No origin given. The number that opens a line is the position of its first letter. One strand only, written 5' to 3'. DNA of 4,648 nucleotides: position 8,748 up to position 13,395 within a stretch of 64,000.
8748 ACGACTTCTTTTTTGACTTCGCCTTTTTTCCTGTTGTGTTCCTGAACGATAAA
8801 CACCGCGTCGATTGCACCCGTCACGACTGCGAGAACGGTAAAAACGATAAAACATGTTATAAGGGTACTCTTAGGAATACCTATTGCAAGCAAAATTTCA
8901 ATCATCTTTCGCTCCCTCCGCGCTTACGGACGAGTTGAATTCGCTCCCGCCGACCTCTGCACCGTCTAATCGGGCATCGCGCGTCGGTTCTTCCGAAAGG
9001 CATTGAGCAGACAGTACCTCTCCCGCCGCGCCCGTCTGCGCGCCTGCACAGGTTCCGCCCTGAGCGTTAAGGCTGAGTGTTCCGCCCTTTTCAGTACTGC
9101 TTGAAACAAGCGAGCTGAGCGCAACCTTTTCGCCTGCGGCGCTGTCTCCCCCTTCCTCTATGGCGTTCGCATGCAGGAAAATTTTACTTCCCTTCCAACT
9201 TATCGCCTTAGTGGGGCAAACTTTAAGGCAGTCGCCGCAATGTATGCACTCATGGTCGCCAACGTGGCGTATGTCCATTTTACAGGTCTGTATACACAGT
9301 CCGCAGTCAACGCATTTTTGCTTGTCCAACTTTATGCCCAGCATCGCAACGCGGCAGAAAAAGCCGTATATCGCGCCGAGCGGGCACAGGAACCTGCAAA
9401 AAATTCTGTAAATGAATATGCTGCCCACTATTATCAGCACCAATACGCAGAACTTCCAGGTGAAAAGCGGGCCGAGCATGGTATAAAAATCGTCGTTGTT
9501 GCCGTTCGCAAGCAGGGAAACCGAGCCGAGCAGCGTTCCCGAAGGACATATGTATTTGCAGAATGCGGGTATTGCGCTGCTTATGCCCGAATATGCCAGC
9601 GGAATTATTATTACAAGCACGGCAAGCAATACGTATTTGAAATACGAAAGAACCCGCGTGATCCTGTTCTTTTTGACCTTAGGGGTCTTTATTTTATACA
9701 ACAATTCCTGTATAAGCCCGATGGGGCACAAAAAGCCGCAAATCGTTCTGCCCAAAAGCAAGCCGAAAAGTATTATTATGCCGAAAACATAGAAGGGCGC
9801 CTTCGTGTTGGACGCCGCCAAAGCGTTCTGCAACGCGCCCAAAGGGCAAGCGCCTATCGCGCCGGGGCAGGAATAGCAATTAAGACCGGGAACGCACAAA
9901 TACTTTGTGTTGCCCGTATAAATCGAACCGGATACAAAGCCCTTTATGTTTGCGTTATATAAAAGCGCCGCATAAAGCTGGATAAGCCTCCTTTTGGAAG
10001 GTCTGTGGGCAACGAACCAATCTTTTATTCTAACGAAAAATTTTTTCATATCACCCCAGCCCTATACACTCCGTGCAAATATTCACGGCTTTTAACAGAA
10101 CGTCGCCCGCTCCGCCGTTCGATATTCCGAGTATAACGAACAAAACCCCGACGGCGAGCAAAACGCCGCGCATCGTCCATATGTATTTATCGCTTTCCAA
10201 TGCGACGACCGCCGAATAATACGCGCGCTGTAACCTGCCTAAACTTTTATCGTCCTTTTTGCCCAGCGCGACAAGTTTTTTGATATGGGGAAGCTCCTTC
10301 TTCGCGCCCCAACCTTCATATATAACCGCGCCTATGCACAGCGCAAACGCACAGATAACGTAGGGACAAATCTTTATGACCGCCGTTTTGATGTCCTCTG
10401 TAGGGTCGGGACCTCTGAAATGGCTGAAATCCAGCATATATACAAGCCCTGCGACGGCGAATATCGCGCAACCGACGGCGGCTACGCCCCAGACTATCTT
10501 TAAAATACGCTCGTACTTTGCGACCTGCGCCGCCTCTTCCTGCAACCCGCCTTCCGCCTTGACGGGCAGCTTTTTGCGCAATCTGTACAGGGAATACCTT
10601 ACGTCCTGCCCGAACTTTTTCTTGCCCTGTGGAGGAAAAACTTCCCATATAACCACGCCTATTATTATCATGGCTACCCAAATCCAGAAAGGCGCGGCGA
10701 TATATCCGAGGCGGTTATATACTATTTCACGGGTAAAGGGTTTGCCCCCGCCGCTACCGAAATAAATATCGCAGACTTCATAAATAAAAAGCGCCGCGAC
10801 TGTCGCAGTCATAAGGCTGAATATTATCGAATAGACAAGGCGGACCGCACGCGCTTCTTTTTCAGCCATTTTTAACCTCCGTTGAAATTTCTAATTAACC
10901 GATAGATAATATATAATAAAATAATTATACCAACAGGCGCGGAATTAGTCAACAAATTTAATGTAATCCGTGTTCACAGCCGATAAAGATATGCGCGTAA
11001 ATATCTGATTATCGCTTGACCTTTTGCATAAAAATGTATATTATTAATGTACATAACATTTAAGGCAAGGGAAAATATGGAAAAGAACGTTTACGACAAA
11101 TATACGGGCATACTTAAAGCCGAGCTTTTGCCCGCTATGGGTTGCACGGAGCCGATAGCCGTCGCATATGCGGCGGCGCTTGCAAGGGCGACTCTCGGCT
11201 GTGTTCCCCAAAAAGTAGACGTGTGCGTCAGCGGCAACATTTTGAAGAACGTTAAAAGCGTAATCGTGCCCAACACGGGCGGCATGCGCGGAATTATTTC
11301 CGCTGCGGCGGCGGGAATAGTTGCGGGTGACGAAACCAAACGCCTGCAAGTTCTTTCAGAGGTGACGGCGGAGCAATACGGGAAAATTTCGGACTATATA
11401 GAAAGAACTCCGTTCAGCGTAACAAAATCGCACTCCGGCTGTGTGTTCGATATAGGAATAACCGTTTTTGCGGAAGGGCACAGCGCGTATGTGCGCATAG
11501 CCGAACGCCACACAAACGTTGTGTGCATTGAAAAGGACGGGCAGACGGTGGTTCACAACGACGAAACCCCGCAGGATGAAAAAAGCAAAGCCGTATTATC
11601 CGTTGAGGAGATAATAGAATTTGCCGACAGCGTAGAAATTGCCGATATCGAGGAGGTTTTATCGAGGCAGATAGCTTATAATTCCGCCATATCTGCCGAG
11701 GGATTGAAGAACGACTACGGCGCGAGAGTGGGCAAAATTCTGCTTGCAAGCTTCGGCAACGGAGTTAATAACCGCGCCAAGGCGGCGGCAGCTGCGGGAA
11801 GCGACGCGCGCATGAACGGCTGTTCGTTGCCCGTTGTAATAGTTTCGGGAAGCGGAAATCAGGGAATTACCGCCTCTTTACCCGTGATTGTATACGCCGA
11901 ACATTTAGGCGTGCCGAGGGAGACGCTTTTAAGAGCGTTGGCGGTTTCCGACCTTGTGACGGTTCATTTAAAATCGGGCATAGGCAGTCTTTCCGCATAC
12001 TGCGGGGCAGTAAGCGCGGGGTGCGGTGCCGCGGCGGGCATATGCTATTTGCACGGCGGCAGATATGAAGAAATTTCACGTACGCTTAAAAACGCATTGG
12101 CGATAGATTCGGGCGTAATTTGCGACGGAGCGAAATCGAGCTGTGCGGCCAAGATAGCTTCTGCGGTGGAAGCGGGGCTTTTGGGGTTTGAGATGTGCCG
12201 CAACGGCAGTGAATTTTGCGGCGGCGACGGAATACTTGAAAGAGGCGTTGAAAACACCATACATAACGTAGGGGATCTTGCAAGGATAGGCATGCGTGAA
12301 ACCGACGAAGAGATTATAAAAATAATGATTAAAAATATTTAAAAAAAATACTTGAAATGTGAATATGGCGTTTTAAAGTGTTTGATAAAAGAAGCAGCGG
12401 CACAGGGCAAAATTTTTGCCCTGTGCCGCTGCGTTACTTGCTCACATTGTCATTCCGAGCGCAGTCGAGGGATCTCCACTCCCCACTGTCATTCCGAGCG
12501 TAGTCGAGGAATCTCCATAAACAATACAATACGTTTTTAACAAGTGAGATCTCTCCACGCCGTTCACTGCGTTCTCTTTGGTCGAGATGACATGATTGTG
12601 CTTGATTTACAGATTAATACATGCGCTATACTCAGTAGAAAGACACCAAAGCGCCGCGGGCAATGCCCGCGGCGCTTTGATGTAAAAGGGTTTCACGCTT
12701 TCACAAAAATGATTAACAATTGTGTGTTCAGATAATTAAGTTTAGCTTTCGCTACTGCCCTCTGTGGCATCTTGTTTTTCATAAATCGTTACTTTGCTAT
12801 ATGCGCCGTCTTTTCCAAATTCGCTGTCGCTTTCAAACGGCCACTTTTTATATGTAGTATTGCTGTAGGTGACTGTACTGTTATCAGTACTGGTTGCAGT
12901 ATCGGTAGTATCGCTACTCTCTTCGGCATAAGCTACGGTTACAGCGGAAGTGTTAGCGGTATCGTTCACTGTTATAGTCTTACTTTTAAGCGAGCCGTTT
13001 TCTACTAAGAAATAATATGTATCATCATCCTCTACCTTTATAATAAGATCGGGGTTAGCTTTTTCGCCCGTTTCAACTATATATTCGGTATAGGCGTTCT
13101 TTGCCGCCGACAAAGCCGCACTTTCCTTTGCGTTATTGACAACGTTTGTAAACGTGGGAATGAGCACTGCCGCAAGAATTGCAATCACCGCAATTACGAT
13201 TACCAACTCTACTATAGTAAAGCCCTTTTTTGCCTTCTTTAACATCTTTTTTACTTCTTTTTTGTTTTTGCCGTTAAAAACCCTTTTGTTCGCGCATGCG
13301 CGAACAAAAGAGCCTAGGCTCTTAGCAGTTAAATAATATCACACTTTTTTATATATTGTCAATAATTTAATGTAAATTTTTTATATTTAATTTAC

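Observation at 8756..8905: One SD + ATG + ~50-codon membrane-anchor cassette heads three unrelated genes (3125-3274, 8756-8905, 14833-14982)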

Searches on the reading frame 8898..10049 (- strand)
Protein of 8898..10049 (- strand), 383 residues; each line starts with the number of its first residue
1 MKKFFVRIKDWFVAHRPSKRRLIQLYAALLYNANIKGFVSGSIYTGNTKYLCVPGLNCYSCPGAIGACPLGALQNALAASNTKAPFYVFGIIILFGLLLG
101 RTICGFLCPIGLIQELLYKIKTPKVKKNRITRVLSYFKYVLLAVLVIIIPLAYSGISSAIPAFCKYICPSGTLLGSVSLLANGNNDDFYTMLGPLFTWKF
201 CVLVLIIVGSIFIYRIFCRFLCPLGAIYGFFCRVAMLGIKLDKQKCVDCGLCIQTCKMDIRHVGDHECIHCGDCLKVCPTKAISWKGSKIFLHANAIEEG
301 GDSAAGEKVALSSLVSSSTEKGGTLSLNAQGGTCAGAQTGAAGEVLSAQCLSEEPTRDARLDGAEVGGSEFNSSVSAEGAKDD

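Call 12: search_protein_families(library=pfam, proteins=[window:8898-10049:-], max_evalue=0.01)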
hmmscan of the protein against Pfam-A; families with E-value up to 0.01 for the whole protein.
window:8898-10049:- (383 aa): 12 families
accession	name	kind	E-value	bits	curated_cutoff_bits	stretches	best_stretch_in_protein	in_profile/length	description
PF12801.12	Fer4_5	-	1e-17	64.2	22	2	88-120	8-40/48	4Fe-4S binding domain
PF12838.12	Fer4_7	-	2.5e-09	37.9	27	1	268-288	2-22/52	4Fe-4S dicluster domain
PF00037.32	Fer4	-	3.2e-08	33.5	21.1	2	267-284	7-24/24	4Fe-4S binding domain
PF13237.11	Fer4_10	-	5.5e-06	26.7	25.5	2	266-293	7-22/53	4Fe-4S dicluster domain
PF13484.11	Fer4_16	-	2.5e-05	25.4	30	1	267-286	1-20/66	4Fe-4S double cluster binding domain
PF14697.11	Fer4_21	-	7.1e-05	23.3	35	2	241-283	3-57/59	4Fe-4S dicluster domain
PF12837.12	Fer4_6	-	8.8e-05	22.7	25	1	268-283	9-24/24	4Fe-4S binding domain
PF13187.11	Fer4_9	-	0.00011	22.6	27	1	267-283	36-52/52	4Fe-4S dicluster domain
PF12797.12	Fer4_2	-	0.00032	20.9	24.5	2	239-257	3-21/22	4Fe-4S binding domain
PF13746.11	Fer4_18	-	0.0021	18.7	27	0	243-280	58-97/114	4Fe-4S dicluster domain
PF25160.1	LdpA_Fe-S-bd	-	0.0028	17.9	27.6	0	263-284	23-44/49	LdpA Fe-S cluster-binding domain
PF12798.12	Fer4_3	-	0.0047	18.1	27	1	268-282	1-15/15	4Fe-4S binding domain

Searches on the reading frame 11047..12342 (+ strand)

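Call 59: search_protein_families(library=pfam, proteins=[window:11047-12342:+], max_evalue=0.0001)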
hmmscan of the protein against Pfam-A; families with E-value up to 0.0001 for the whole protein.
window:11047-12342:+ (431 aa): 1 family
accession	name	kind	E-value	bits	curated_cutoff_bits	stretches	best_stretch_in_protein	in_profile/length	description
PF03313.21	SDH_alpha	-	1.3e-61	209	26.4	1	98-425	2-260/260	Serine dehydratase alpha chain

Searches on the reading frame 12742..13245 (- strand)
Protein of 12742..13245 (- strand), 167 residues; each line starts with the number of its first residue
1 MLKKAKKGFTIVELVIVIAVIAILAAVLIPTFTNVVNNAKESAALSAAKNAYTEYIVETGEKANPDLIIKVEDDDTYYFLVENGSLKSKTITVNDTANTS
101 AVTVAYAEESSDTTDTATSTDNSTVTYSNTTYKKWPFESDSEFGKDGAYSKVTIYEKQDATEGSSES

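Call 59: search_protein_families(library=pfam, proteins=[window:12742-13245:-], max_evalue=0.0001)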
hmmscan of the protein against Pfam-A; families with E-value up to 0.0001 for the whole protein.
window:12742-13245:- (167 aa): 1 family
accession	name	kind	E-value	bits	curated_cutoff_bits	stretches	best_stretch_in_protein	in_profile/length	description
PF07963.17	N_methyl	-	3e-07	30.2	21.2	1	4-28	2-26/27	Prokaryotic N-terminal methylation motif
